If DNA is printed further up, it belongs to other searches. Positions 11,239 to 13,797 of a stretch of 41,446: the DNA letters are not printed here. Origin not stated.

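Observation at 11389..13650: Secreted fusion of a five-bladed beta-propeller to an LCAT/PDAT-type lipase-acyltransferase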

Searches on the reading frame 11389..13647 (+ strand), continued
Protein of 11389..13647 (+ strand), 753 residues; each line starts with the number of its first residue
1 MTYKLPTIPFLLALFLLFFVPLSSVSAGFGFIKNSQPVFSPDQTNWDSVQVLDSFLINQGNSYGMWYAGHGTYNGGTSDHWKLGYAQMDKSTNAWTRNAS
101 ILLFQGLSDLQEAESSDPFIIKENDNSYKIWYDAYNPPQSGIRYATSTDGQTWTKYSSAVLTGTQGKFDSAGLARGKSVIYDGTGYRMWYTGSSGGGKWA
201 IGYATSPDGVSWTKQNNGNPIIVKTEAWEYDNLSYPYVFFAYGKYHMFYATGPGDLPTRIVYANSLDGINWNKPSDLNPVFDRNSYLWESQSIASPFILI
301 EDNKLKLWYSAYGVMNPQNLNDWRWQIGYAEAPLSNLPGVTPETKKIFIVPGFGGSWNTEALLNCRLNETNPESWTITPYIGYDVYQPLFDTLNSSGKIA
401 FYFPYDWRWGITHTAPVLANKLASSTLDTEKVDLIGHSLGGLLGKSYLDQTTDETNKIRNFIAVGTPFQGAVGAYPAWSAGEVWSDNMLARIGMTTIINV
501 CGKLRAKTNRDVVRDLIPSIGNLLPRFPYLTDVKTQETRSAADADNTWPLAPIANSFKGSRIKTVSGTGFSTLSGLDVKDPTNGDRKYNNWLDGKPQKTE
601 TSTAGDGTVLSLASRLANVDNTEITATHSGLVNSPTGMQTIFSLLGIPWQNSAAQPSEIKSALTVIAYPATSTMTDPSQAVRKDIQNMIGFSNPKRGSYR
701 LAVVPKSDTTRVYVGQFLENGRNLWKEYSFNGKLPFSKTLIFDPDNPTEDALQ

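Call 67: search_protein_families(library=pfam, proteins=[P0133, P0137, P0146, P0149, P0155, P0162, P0172, P0164, P0217, P0135], max_evalue=0.01)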
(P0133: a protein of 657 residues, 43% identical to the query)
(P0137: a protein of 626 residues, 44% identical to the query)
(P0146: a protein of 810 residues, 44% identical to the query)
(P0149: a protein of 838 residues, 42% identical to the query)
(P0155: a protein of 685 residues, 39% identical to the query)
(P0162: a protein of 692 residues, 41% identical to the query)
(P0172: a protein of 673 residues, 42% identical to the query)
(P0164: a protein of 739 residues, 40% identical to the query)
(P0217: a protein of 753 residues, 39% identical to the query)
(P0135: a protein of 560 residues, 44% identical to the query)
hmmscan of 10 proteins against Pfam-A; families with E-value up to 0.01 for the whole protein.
P0133 (657 aa): 10 families
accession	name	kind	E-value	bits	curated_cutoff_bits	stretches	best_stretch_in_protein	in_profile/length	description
PF02089.21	Palm_thioest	-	5.3e-10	39.9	26.8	1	301-375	47-117/254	Palmitoyl protein thioesterase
PF02450.21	LCAT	-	3.3e-09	36.9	21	1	286-393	68-187/392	Lecithin:cholesterol acyltransferase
PF07819.20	PGAP1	-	7.9e-09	36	24.3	1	319-373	79-134/233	PGAP1-like alpha/beta domain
PF24096.1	DUF7379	-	2.1e-06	28.3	33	1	313-376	51-120/191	Domain of unknown function (DUF7379)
PF12697.13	Abhydrolase_6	-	6.6e-06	27.4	26.3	1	250-366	1-93/217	Alpha/beta hydrolase family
PF00561.26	Abhydrolase_1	-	1.4e-05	25.4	25.8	1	250-368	3-103/245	alpha/beta hydrolase fold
PF05057.20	DUF676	-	0.00016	21.7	20.3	1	322-377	69-134/217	Putative serine esterase (DUF676)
PF06439.18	3keto-disac_hyd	-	0.0002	21.9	26.8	1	155-210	129-186/187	3-keto-disaccharide hydrolase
PF06028.17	DUF915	-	0.00025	20.9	22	1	331-371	103-146/255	Alpha/beta hydrolase of unknown function (DUF915)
PF12146.15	Hydrolase_4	-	0.0039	17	27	1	309-369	56-112/239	Serine aminopeptidase, S33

P0137 (626 aa): 6 families
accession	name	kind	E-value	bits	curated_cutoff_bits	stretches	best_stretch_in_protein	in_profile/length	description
PF02089.21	Palm_thioest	-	5.7e-08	33.2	26.8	1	271-362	50-120/254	Palmitoyl protein thioesterase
PF02450.21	LCAT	-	2.9e-07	30.5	21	1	272-393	91-209/392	Lecithin:cholesterol acyltransferase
PF07819.20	PGAP1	-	5.7e-05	23.4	24.3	1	285-339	78-133/233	PGAP1-like alpha/beta domain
PF05057.20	DUF676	-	0.00014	21.9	20.3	1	284-344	64-134/217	Putative serine esterase (DUF676)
PF06028.17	DUF915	-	0.00081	19.2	22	1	298-338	103-146/255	Alpha/beta hydrolase of unknown function (DUF915)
PF00561.26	Abhydrolase_1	-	0.0023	18.1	25.8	1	296-362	67-134/245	alpha/beta hydrolase fold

P0146 (810 aa): 12 families
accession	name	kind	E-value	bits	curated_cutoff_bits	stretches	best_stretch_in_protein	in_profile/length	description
PF13570.13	Beta-prop_ACSF4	-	3.7e-45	155.2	133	2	158-380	18-242/329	Beta-alanine-activating enzyme, beta-propeller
PF13360.13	PQQ_2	-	3.8e-43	148.3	27.6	2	168-381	2-224/233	Outer membrane protein assembly factor BamB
PF01011.28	PQQ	-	1.2e-15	57.7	26.7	1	305-357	31-90/595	Glucose/ethanol/alcohol dehydrogenase, beta-propeller domain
PF02450.21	LCAT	-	4.4e-08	33.2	21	1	447-551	71-188/392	Lecithin:cholesterol acyltransferase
PF02089.21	Palm_thioest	-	8.9e-07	29.3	26.8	1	481-532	65-117/254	Palmitoyl protein thioesterase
PF07819.20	PGAP1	-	1.9e-05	25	24.3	1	483-529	85-133/233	PGAP1-like alpha/beta domain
PF25293.1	Beta-prop_EMC1_N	-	4e-05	23.8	34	0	202-347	33-190/219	EMC1 N-terminal beta-propeller domain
PF00561.26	Abhydrolase_1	-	6.7e-05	23.1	25.8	1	484-523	64-102/245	alpha/beta hydrolase fold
PF05057.20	DUF676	-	0.00035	20.6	20.3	1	485-566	74-166/217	Putative serine esterase (DUF676)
PF17005.11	WD40_like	-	0.00039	20.3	40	0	158-256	11-108/301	WD40-like domain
PF12697.13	Abhydrolase_6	-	0.0039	18.3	26.3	1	408-522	1-93/217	Alpha/beta hydrolase family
PF06028.17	DUF915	-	0.0074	16.1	22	0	489-527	103-145/255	Alpha/beta hydrolase of unknown function (DUF915)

P0149 (838 aa): 9 families
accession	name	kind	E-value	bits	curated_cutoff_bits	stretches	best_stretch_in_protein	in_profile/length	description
PF06439.18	3keto-disac_hyd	-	3.5e-08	34.2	26.8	1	47-212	7-186/187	3-keto-disaccharide hydrolase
PF07819.20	PGAP1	-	4.7e-08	33.5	24.3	1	472-527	78-134/233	PGAP1-like alpha/beta domain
PF02089.21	Palm_thioest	-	1.3e-07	32.1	26.8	1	481-590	69-172/254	Palmitoyl protein thioesterase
PF19403.5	SpaA_2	-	5.6e-07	30.5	25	1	221-300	5-96/96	Prealbumin-like fold domain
PF24096.1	DUF7379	-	4.5e-06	27.2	33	1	480-530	64-120/191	Domain of unknown function (DUF7379)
PF12697.13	Abhydrolase_6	-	0.00011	23.4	26.3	1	405-520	1-93/217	Alpha/beta hydrolase family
PF00561.26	Abhydrolase_1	-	0.00014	22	25.8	1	473-520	58-102/245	alpha/beta hydrolase fold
PF02450.21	LCAT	-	0.0002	21.2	21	1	440-547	67-187/392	Lecithin:cholesterol acyltransferase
PF12146.15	Hydrolase_4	-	0.00038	20.3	27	1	467-567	59-156/239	Serine aminopeptidase, S33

P0155 (685 aa): 8 families
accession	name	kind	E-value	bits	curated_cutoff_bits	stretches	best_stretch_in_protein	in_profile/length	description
PF02450.21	LCAT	-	3.2e-11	43.5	21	1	309-421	65-188/392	Lecithin:cholesterol acyltransferase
PF02089.21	Palm_thioest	-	2.7e-10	40.8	26.8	1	340-399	53-114/254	Palmitoyl protein thioesterase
PF07819.20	PGAP1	-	6.4e-08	33.1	24.3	1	340-401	67-135/233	PGAP1-like alpha/beta domain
PF24096.1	DUF7379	-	1.3e-07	32.2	33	1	341-404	53-121/191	Domain of unknown function (DUF7379)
PF00561.26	Abhydrolase_1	-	4.9e-07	30.1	25.8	1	341-400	55-111/245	alpha/beta hydrolase fold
PF06028.17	DUF915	-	1.7e-06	28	22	1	358-398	103-146/255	Alpha/beta hydrolase of unknown function (DUF915)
PF05057.20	DUF676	-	8e-05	22.7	20.3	1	342-417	63-147/217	Putative serine esterase (DUF676)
PF07495.19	Y_Y_Y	-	0.0043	17.4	26.6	0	160-196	17-51/65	Y_Y_Y domain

P0162 (692 aa): 11 families
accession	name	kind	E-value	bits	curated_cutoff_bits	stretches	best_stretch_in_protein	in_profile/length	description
PF02450.21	LCAT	-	3.6e-12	46.7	21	1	333-485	87-228/392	Lecithin:cholesterol acyltransferase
PF02089.21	Palm_thioest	-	1.1e-07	32.2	26.8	1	359-448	65-154/254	Palmitoyl protein thioesterase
PF07819.20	PGAP1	-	2.5e-07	31.1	24.3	1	358-407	82-133/233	PGAP1-like alpha/beta domain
PF19403.5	SpaA_2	-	3.5e-06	27.9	25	1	191-262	4-88/96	Prealbumin-like fold domain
PF00561.26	Abhydrolase_1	-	6.5e-06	26.4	25.8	1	353-427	56-131/245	alpha/beta hydrolase fold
PF06028.17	DUF915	-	0.00018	21.4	22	1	367-433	103-171/255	Alpha/beta hydrolase of unknown function (DUF915)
PF24096.1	DUF7379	-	0.00023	21.6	33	1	357-412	59-121/191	Domain of unknown function (DUF7379)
PF05057.20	DUF676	-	0.0017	18.3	20.3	1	357-439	68-157/217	Putative serine esterase (DUF676)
PF12697.13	Abhydrolase_6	-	0.0042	18.2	26.3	1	284-395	1-93/217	Alpha/beta hydrolase family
PF12146.15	Hydrolase_4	-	0.0043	16.8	27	1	354-449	64-155/239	Serine aminopeptidase, S33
PF01674.24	Lipase_2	-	0.0057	16.7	20.3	0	365-416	73-122/219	Lipase (class 2)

P0172 (673 aa): 8 families
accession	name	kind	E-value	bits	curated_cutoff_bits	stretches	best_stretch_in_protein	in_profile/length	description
PF19403.5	SpaA_2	-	4.9e-12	46.7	25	1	53-132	5-96/96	Prealbumin-like fold domain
PF02450.21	LCAT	-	2.7e-08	33.9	21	1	277-419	69-221/392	Lecithin:cholesterol acyltransferase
PF07819.20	PGAP1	-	6.8e-07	29.7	24.3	1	316-360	87-133/233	PGAP1-like alpha/beta domain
PF02089.21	Palm_thioest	-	1.1e-06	29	26.8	1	304-386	56-139/254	Palmitoyl protein thioesterase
PF00561.26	Abhydrolase_1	-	8.7e-05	22.7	25.8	1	318-354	67-102/245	alpha/beta hydrolase fold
PF06028.17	DUF915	-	0.00019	21.3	22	1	320-360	103-147/255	Alpha/beta hydrolase of unknown function (DUF915)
PF24514.1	SpaA_4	-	0.0018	19.5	27.3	0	64-143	20-99/107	Prealbumin-like fold domain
PF12146.15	Hydrolase_4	-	0.0036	17.1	27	1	311-359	67-114/239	Serine aminopeptidase, S33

P0164 (739 aa): 5 families
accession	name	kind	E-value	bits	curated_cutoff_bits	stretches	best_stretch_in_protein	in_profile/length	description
PF02450.21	LCAT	-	4.9e-08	33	21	1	381-473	87-188/392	Lecithin:cholesterol acyltransferase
PF07819.20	PGAP1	-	8e-07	29.5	24.3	1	409-452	89-134/233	PGAP1-like alpha/beta domain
PF02089.21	Palm_thioest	-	1.1e-05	25.8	26.8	1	409-451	71-114/254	Palmitoyl protein thioesterase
PF24096.1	DUF7379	-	4e-05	24.1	33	1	393-455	51-120/191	Domain of unknown function (DUF7379)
PF00561.26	Abhydrolase_1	-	0.0012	19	25.8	1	403-468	62-128/245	alpha/beta hydrolase fold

P0217 (753 aa): 17 families
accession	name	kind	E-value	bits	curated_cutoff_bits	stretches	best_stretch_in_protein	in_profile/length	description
PF24681.1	Kelch_KLHDC2_KLHL20_DRC7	-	1.6e-20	73.8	50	2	45-265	1-221/221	KLHDC2/KLHL20/DRC7 Kelch-repeats domain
PF13964.12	Kelch_6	-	3.5e-14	52.6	25.3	1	45-89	4-49/50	Kelch motif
PF02450.21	LCAT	-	1.5e-12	47.9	21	1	382-479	68-177/392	Lecithin:cholesterol acyltransferase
PF01344.31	Kelch_1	-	2.8e-12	46.3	20.1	1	44-87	3-46/46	Kelch motif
PF07819.20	PGAP1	-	2.5e-07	31.1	24.3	1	418-470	82-135/233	PGAP1-like alpha/beta domain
PF02089.21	Palm_thioest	-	1.2e-06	28.9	26.8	1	401-468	51-114/254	Palmitoyl protein thioesterase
PF24996.1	NANM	-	1.6e-06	27.7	45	0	206-283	199-281/350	N-acetylneuraminate epimerase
PF24981.1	Beta-prop_ATRN-LZTR1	-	5.8e-06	26.2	50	1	41-224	90-288/289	Attractin/LZTR1 beta-propeller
PF12697.13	Abhydrolase_6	-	8.5e-05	23.8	26.3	1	346-478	1-100/217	Alpha/beta hydrolase family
PF24096.1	DUF7379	-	9.3e-05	22.9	33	1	421-472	64-120/191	Domain of unknown function (DUF7379)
PF00561.26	Abhydrolase_1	-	0.0002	21.6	25.8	1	423-465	65-107/245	alpha/beta hydrolase fold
PF13415.12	Kelch_3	-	0.00023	21.7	22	0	53-96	2-46/48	Galactose oxidase, central domain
PF13418.12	Kelch_4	-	0.00023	21.5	21.6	0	44-87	3-48/49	Galactose oxidase, central domain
PF06028.17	DUF915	-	0.00076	19.3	22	1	427-467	103-146/255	Alpha/beta hydrolase of unknown function (DUF915)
PF25210.1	Kelch_FKB95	-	0.0013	18.8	70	0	47-123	37-115/268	FKB95, Kelch-repeats domain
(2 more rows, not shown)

P0135 (560 aa): 8 families
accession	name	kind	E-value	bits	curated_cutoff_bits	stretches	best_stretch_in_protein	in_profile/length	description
PF02450.21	LCAT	-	5.6e-11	42.7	21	1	188-293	68-185/392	Lecithin:cholesterol acyltransferase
PF07819.20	PGAP1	-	4.4e-06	27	24.3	1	236-275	94-134/233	PGAP1-like alpha/beta domain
PF02089.21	Palm_thioest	-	1.1e-05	25.7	26.8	1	236-277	76-117/254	Palmitoyl protein thioesterase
PF00561.26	Abhydrolase_1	-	1.5e-05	25.2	25.8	1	233-281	69-117/245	alpha/beta hydrolase fold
PF12697.13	Abhydrolase_6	-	8.5e-05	23.7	26.3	1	150-260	1-85/217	Alpha/beta hydrolase family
PF12146.15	Hydrolase_4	-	0.0014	18.5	27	1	232-296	75-139/239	Serine aminopeptidase, S33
PF06028.17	DUF915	-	0.0016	18.2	22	1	234-272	104-145/255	Alpha/beta hydrolase of unknown function (DUF915)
PF24096.1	DUF7379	-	0.0068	16.8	33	0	237-278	74-120/191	Domain of unknown function (DUF7379)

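Call 68: find_encoding_contigs(protein=P0057, flank=7000, max_places=1)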
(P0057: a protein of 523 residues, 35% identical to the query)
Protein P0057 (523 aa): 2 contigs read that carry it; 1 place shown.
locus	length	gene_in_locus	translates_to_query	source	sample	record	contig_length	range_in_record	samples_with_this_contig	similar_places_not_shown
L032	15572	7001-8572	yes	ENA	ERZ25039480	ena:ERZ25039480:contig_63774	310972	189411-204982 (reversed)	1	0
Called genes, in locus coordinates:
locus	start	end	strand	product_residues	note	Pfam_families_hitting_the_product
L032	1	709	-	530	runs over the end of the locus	-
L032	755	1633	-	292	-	PF13489:Methyltransf_23 (faint), PF08241:Methyltransf_11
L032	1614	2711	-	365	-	PF13439:Glyco_transf_4 (faint), PF20706:GT4-conflict, PF00534:Glycos_transf_1, PF13692:Glyco_trans_1_4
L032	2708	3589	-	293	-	PF00535:Glycos_transf_2, PF10111:Glyco_tranf_2_2, PF13641:Glyco_tranf_2_3, PF13506:Glyco_transf_21 (weak), PF13632:Glyco_trans_2_3 (weak)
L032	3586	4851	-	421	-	PF01943:Polysacc_synt, PF13440:Polysacc_synt_3, PF01554:MatE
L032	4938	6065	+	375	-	PF00534:Glycos_transf_1, PF13692:Glyco_trans_1_4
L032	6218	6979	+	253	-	PF04041:Glyco_hydro_130 (faint)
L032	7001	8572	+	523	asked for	PF00561:Abhydrolase_1 (weak), PF12697:Abhydrolase_6 (weak), PF02450:LCAT, PF24096:DUF7379, PF02089:Palm_thioest, PF06028:DUF915 (weak), PF07819:PGAP1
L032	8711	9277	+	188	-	PF10502:Peptidase_S26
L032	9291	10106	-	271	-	PF02195:ParB_N, PF13384:HTH_23 (faint), PF17762:HTH_ParB, PF08535:KorB (faint)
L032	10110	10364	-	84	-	PF01016:Ribosomal_L27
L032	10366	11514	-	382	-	PF01170:UPF0020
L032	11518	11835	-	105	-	PF00829:Ribosomal_L21p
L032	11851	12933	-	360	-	PF01098:FTSW_RODA_SPOVE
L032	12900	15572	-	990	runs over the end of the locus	PF00133:tRNA-synt_1, PF09334:tRNA-synt_1g (faint), PF08264:Anticodon_1, PF19302:DUF5915 (weak)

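Call 69: find_encoding_contigs(protein=P0092, flank=7000, max_places=1)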
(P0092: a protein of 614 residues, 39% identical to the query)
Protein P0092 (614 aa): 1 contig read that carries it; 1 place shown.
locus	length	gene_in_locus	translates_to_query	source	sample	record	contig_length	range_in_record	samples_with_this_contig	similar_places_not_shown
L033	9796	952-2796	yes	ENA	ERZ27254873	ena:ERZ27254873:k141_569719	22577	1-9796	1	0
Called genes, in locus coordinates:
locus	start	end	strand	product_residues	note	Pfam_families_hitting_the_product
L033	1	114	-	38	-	?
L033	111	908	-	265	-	PF13489:Methyltransf_23, PF13847:Methyltransf_31, PF08241:Methyltransf_11, PF08242:Methyltransf_12, PF13649:Methyltransf_25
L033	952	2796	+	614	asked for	PF02089:Palm_thioest, PF02450:LCAT (weak), PF07819:PGAP1 (weak)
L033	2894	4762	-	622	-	PF09972:DUF2207, PF20990:DUF2207_C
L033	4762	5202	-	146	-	-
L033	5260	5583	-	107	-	-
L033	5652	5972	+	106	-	-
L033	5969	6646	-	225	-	PF03848:TehB, PF13489:Methyltransf_23, PF13847:Methyltransf_31, PF08241:Methyltransf_11, PF08242:Methyltransf_12, PF13649:Methyltransf_25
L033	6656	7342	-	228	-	PF01794:Ferric_reduct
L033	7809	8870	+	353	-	PF00478:IMPDH, PF01070:FMN_dh (weak)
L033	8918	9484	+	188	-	PF10502:Peptidase_S26, PF00717:Peptidase_S24 (faint)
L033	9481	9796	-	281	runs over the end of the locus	PF02195:ParB_N, PF17762:HTH_ParB, PF08535:KorB (weak)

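Call 82: find_encoding_contigs(protein=P0001, flank=8000, max_places=1)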
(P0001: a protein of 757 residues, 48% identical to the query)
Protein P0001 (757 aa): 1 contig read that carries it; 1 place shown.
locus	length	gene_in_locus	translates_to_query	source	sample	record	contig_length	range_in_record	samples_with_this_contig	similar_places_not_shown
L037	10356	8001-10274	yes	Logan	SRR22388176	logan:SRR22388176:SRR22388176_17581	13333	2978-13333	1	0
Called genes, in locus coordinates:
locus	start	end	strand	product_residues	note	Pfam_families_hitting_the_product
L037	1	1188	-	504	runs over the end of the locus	-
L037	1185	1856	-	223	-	PF05711:TylF, PF13578:Methyltransf_24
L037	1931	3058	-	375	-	PF13439:Glyco_transf_4 (weak), PF00534:Glycos_transf_1, PF13692:Glyco_trans_1_4, PF13524:Glyco_trans_1_2 (faint)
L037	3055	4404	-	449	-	-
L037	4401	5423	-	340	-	PF13439:Glyco_transf_4 (weak), PF20706:GT4-conflict, PF00534:Glycos_transf_1, PF13692:Glyco_trans_1_4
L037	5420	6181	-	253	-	PF00535:Glycos_transf_2, PF10111:Glyco_tranf_2_2, PF13641:Glyco_tranf_2_3, PF13632:Glyco_trans_2_3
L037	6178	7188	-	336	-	PF13439:Glyco_transf_4, PF00534:Glycos_transf_1, PF13692:Glyco_trans_1_4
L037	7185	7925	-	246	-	PF13489:Methyltransf_23, PF13847:Methyltransf_31, PF08241:Methyltransf_11, PF08242:Methyltransf_12, PF13649:Methyltransf_25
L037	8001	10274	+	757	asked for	PF02089:Palm_thioest (weak), PF00561:Abhydrolase_1 (weak), PF02450:LCAT (weak), PF24096:DUF7379, PF05057:DUF676 (faint), PF07819:PGAP1 (weak)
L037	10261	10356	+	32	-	?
